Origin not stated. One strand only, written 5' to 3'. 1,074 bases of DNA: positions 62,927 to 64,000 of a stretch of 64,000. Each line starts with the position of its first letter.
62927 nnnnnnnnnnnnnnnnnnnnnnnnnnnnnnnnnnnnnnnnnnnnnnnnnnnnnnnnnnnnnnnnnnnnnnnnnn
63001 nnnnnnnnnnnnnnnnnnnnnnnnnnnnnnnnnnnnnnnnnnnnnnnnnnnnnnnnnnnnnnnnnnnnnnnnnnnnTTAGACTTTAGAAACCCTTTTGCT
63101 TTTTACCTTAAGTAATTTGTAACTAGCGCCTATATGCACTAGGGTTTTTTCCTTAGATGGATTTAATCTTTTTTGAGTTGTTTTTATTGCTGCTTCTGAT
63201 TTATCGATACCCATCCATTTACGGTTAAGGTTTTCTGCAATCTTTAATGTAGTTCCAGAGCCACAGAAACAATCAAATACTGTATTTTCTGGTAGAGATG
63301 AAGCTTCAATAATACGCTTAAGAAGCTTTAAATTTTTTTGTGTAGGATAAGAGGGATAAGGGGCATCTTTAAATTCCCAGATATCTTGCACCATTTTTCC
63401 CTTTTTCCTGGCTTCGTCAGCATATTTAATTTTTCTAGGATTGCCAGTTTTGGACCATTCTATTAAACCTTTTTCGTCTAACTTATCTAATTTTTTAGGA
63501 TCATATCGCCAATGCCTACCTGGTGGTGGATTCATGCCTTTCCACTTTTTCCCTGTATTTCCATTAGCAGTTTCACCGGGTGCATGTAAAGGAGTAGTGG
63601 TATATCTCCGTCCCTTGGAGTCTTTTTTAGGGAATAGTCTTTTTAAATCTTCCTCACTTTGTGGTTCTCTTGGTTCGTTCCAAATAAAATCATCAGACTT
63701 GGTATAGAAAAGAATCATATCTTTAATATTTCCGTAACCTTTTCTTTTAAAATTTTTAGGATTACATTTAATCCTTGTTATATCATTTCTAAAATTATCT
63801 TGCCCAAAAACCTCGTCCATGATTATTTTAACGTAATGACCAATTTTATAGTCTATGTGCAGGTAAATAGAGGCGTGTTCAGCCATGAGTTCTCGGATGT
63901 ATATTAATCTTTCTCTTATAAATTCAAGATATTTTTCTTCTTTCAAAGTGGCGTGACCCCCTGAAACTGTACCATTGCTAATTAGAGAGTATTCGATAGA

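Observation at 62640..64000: AT-rich terminal segment with a Myb/SANT-like basic mini-protein convergent on a truncated DNA methyltransferase: likely edge of foreign DNA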

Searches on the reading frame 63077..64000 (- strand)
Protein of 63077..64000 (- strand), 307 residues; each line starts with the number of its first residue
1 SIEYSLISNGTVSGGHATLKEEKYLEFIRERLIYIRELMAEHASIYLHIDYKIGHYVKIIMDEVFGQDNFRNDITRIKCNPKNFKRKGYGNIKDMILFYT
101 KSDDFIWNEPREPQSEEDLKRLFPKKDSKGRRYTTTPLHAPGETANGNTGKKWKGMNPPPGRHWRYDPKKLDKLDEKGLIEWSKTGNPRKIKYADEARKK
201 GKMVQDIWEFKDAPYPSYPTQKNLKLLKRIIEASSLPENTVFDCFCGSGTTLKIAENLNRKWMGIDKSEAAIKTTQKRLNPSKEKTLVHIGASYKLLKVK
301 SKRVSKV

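Call 5: search_protein_families(library=pfam, proteins=[window:63077-64000:-], max_evalue=1)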
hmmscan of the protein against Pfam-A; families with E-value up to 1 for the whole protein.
window:63077-64000:- (307 aa): 6 families
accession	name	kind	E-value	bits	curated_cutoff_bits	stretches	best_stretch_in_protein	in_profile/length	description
PF01555.25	N6_N4_Mtase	-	2.2e-38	132.9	26.7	1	19-276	23-220/221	DNA methylase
PF13847.12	Methyltransf_31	-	0.00043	20.4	27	1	238-279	4-48/145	Methyltransferase domain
PF13649.12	Methyltransf_25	-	0.0043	18.1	27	1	241-283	1-45/97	Methyltransferase domain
PF08242.18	Methyltransf_12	-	0.064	14.4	30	1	246-287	5-48/98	Methyltransferase domain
PF05724.17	TPMT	-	0.11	12.5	26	1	223-284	22-86/218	Thiopurine S-methyltransferase (TPMT)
PF06325.19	PrmA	-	0.15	12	22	1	230-283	154-210/296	Ribosomal protein L11 methyltransferase (PrmA)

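Call 16: find_related_loci(query=window:63077-64000:-, collection=genome_contigs, flank=10000)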
Query window:63077-64000:- (307 aa) in genome_contigs; peptide patterns used: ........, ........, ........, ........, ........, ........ (x = any residue, [..] = any of these).
531 stretches matched a pattern; 479 encode a relative of the query (tblastn E <= 1e-3); the best 80 are kept; 80 distinct loci.
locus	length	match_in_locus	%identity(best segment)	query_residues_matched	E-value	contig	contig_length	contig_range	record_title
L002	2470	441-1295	72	18-303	4e-150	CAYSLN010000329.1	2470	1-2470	MAG TPA_asm: uncultured Pirellulales bacterium isolate SRP214966_co2_139 genome assembly, contig: NODE_104622_length_247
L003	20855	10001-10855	70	18-303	7e-140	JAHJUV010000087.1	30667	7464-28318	MAG: Planctomycetota bacterium isolate OSL_A.mb.29 OSL_A.mb.29_k141_114999, whole genome shotgun sequence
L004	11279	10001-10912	67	10-307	2e-139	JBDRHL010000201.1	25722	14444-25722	MAG: Planctomycetota bacterium isolate MEGAHIT-group-1.515 k141_6802650, whole genome shotgun sequence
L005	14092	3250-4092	70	11-284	4e-137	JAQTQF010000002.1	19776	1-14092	MAG: Phycisphaerae bacterium isolate STB_133 NODE_6205_length_19776_cov_2.499415_Sandtown_B, whole genome shotgun sequen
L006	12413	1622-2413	74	19-282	2e-136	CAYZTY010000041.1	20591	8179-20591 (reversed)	MAG TPA_asm: uncultured Pirellulales bacterium isolate binchicken_co89_144 genome assembly, contig: NODE_4496_length_205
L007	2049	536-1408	67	8-300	6e-146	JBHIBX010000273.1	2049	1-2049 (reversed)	MAG: Candidatus Omnitrophota bacterium isolate FS_3_bin.19 NODE_24151_length_2049_cov_2.360582, whole genome shotgun seq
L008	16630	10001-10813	71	19-289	1e-135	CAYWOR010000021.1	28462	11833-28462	MAG TPA_asm: uncultured bacterium isolate SRP241326_co3_316 genome assembly, contig: NODE_2350_length_28462_cov_16.14552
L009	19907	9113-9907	72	19-283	4e-134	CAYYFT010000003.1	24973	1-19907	MAG TPA_asm: uncultured Pirellulales bacterium isolate binchicken_co100_222 genome assembly, contig: NODE_2970_length_24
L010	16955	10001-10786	72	19-280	1e-133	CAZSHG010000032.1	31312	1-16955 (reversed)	MAG TPA_asm: uncultured bacterium isolate binchicken_co17_265 genome assembly, contig: NODE_3991_length_31312_cov_6.8965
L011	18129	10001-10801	68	18-284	3e-132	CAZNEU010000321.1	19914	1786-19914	MAG TPA_asm: uncultured Phycisphaeraceae bacterium isolate binchicken_co203_6 genome assembly, contig: k141_4284704, who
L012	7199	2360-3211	67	10-286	6e-128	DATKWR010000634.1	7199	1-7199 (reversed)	MAG TPA_asm: Sedimentisphaerales bacterium isolate SMAG_U14168 k141_3949581, whole genome shotgun sequence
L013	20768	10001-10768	69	24-279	2e-127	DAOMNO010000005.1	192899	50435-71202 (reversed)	MAG TPA_asm: Phycisphaerales bacterium isolate AMR_MDS_5910 NODE_30_length_192899_cov_6.445749, whole genome shotgun seq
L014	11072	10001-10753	70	18-268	4e-126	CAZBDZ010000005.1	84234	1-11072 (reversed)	MAG TPA_asm: uncultured Phycisphaeraceae bacterium isolate binchicken_co16_301 genome assembly, contig: NODE_480_length_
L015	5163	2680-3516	66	24-305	4e-126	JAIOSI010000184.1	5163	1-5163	MAG: bacterium isolate SMBSF40 bin_2_k127_866283, whole genome shotgun sequence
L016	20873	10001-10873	63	18-307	6e-125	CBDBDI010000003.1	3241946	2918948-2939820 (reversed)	MAG: Dehalococcoidia bacterium isolate 8667ca63-c4f2-445c-998c-9896a5069bfa genome assembly, contig: contig_3, whole gen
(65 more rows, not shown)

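Call 38: search_protein_families(library=ncbifam, proteins=[window:63077-64000:-], max_evalue=1)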
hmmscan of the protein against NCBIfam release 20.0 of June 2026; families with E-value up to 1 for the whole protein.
window:63077-64000:- (307 aa): 12 families
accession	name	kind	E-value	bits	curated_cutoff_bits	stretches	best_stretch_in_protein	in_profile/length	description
NF050803.1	DnaMtaseCcrMCaul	equivalog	3.4e-17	62.4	830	2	217-284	185-252/350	adenine-specific DNA-methyltransferase CcrM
NF008572.0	PRK11524.1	equivalog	4.8e-15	55.4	292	1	184-290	152-267/294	adenine-specific DNA-methyltransferase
NF010253.0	PRK13699.1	subfamily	2.5e-08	33.9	244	1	201-282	127-208/226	DNA methyltransferase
NF045667.1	MTase_DVU1556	equivalog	0.00068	19.2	155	1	225-279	9-65/213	DVU_1556 family methyltransferase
NF001244.0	PRK00216.1-5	equivalog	0.0019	17.6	216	1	234-303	45-118/236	bifunctional demethylmenaquinone methyltransferase/2-methoxy-6-polyprenyl-1,4-benzoquinol methylase UbiE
NF043040.1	corrin_prot_MT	hypoth_equivalog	0.0049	16.3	180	1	225-286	29-90/216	corrinoid protein-associated methyltransferase CpaM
TIGR00740.1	TIGR00740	equivalog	0.0065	16.2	193.3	1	224-303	40-122/239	carboxy-S-adenosyl-L-methionine synthase CmoA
NF053511.1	tRNA_U34_MnmM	equivalog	0.0086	15.6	135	1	223-286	3-69/183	tRNA 5-(aminomethyl)-2-thiouridylate-methyltransferase MnmM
TIGR01934.1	MenG_MenH_UbiE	subfamily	0.01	15.1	158.35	1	235-304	37-107/223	ubiquinone/menaquinone biosynthesis methyltransferase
TIGR00479.1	rumA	equivalog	0.016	14.1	183.55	1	222-278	277-334/432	23S rRNA (uracil(1939)-C(5))-methyltransferase RlmD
NF008300.0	PRK11088.1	equivalog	0.11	12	303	1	200-280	51-133/272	23S rRNA (guanine(745)-N(1))-methyltransferase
TIGR02072.1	BioC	equivalog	0.13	12.1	184.95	1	224-284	21-80/244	malonyl-ACP O-methyltransferase BioC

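Call 83: search_dna_similar(query=window:63077-64000:-, collection=plasmids, mode=protein, max_evalue=1e-20, max_rows=10)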
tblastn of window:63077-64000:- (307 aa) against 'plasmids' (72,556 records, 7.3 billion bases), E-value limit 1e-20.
Records with a match: 40; places in all: 40; records where one place covers at least 80% of the query: 29.
Best place of each record, by identity: <60% 40.
By first word of the organism name: Acinetobacter 15; Mesorhizobium 2; Rhizobium 2; Nitrosomonas 2; Geobacillus 1; Campylobacter 1; Miltoncostaea 1; Spirosoma 1; Vibrio 1; Sphingomonas 1; and 13 more.
By predicted mobility (MOB-suite, as given by PLSDB): non-mobilizable 14; mobilizable 14; conjugative 12.
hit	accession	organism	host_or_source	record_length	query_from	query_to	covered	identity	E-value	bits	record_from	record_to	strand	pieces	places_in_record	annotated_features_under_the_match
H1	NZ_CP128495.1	Geobacillus stearothermophilus ATCC 12980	single cell,corn spoilage sample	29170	22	279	84%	54.7%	2e-83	281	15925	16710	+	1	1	site-specific DNA-methyltransferase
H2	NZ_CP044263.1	Campylobacter armoricus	Whole genome sequence,river surface ...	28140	22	279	84%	54.6%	2e-87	292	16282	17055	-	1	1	site-specific DNA-methyltransferase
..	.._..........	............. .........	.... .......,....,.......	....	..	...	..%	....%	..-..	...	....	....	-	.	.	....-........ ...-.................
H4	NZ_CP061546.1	Acinetobacter seifertii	Homo sapiens,blood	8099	24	279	83%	48.9%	5e-72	248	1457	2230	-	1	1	site-specific DNA-methyltransferase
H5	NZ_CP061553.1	Acinetobacter seifertii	Homo sapiens,blood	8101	24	279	83%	48.9%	5e-72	248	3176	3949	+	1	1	site-specific DNA-methyltransferase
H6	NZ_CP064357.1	Miltoncostaea oceani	pure culture,marine sediment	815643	7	279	89%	44.1%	9e-78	264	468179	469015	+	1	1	site-specific DNA-methyltransferase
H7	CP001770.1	Spirosoma linguale DSM 74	-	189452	22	279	84%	39.4%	3e-53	194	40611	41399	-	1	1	DNA methylase N-4/N-6 domain protein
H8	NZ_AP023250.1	Mesorhizobium sp. 131-2-5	Lotus japonicus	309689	12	279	87%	36.8%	2e-47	177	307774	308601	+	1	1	site-specific DNA-methyltransferase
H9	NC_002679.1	Mesorhizobium japonicum MAFF 303099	-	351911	12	279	87%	36.8%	2e-47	177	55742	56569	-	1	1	site-specific DNA-methyltransferase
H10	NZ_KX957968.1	Vibrio alginolyticus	shrimip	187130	22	279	84%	37.5%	2e-46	174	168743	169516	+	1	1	site-specific DNA-methyltransferase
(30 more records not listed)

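Call 84: get_annotated_region(hit=H1, flank=3000)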
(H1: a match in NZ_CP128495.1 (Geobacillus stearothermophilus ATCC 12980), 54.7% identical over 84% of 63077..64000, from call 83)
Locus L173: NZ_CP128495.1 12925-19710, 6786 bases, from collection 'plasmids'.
description: Geobacillus stearothermophilus ATCC 12980 plasmid pBSO1, complete sequence
organism: Geobacillus stearothermophilus ATCC 12980 (NCBI taxid 1366047)
taxonomy: Bacteria; Bacillota; Bacilli; Bacillales; Bacillaceae; Geobacillus; Geobacillus stearothermophilus; Geobacillus stearothermophilus ATCC 12980
host: -; source: single cell,corn spoilage sample; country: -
typing (MOB-suite, as given by PLSDB): non-mobilizable; replicon rep_cluster_349
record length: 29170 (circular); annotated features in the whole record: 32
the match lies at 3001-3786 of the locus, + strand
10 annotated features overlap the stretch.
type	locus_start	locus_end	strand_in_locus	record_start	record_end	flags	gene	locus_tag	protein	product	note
CDS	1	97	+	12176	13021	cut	-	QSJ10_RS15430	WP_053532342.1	ComEC/Rec2 family competence protein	GO:0030420 - establishment of competence for transformation [Evidence IEA]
CDS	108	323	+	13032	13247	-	-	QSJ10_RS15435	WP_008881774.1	DUF3006 domain-containing protein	-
CDS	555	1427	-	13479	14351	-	-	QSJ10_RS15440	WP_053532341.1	IS3 family transposase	-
CDS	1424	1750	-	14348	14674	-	-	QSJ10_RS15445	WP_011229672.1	transposase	-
CDS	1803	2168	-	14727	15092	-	-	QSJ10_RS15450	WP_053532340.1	YolD-like family protein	-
CDS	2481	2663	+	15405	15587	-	-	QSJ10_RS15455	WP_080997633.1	helix-turn-helix domain-containing protein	-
CDS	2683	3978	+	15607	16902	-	-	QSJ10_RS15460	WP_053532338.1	site-specific DNA-methyltransferase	GO:0009307 - DNA restriction-modification system [Evidence IEA]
CDS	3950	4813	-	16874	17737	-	-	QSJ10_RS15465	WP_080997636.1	hypothetical protein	-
CDS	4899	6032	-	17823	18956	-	-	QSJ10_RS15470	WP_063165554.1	IS4-like element IS5377 family transposase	-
CDS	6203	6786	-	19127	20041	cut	-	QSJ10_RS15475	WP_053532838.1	tyrosine-type recombinase/integrase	GO:0015074 - DNA integration [Evidence IEA]; GO:0006310 - DNA recombination [Evidence IEA]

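Call 85: get_annotated_region(hit=H3, flank=3000)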
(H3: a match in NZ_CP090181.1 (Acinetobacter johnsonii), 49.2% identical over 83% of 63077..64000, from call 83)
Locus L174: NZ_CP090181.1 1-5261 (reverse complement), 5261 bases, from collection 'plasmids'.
description: Acinetobacter johnsonii strain DJ-Red plasmid pDJ-Red, complete sequence
organism: Acinetobacter johnsonii (NCBI taxid 40214)
taxonomy: Bacteria; Pseudomonadota; Gammaproteobacteria; Moraxellales; Moraxellaceae; Acinetobacter; Acinetobacter johnsonii
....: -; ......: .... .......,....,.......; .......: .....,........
typing (MOB-suite, as given by PLSDB): non-mobilizable; replicon rep_cluster_1364
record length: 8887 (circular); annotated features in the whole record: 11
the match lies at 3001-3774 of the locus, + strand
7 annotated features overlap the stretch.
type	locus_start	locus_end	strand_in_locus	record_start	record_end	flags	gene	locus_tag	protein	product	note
CDS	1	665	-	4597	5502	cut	-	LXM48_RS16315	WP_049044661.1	ImmA/IrrE family metallo-endopeptidase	-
CDS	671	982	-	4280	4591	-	-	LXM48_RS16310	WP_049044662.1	helix-turn-helix transcriptional regulator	-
CDS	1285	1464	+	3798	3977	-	-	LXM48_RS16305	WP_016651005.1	hypothetical protein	-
CDS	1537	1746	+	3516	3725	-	-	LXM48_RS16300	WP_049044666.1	hypothetical protein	-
CDS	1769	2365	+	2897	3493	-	-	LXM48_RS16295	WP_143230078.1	hypothetical protein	-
CDS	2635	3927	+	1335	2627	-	-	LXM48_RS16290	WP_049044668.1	site-specific DNA-methyltransferase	-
CDS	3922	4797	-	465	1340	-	-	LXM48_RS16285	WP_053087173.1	hypothetical protein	-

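Call 86: search_protein_families(library=pfam, proteins=[L173:2481-2663:+, L173:3950-4813:-, L174:3922-4797:-], max_evalue=0.01)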
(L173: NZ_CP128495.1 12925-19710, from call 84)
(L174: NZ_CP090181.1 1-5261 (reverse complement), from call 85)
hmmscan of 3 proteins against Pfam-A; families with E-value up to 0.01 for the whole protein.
L173:2481-2663:+ (60 aa): 2 families
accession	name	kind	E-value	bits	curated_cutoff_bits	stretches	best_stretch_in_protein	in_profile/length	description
PF12728.13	HTH_17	-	9.1e-13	48.7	27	1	9-56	1-47/51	Helix-turn-helix domain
PF13384.12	HTH_23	-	0.0021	18.2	24.6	1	9-30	17-38/50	Homeodomain-like domain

L173:3950-4813:- (287 aa): 0 families

L174:3922-4797:- (291 aa): 0 families
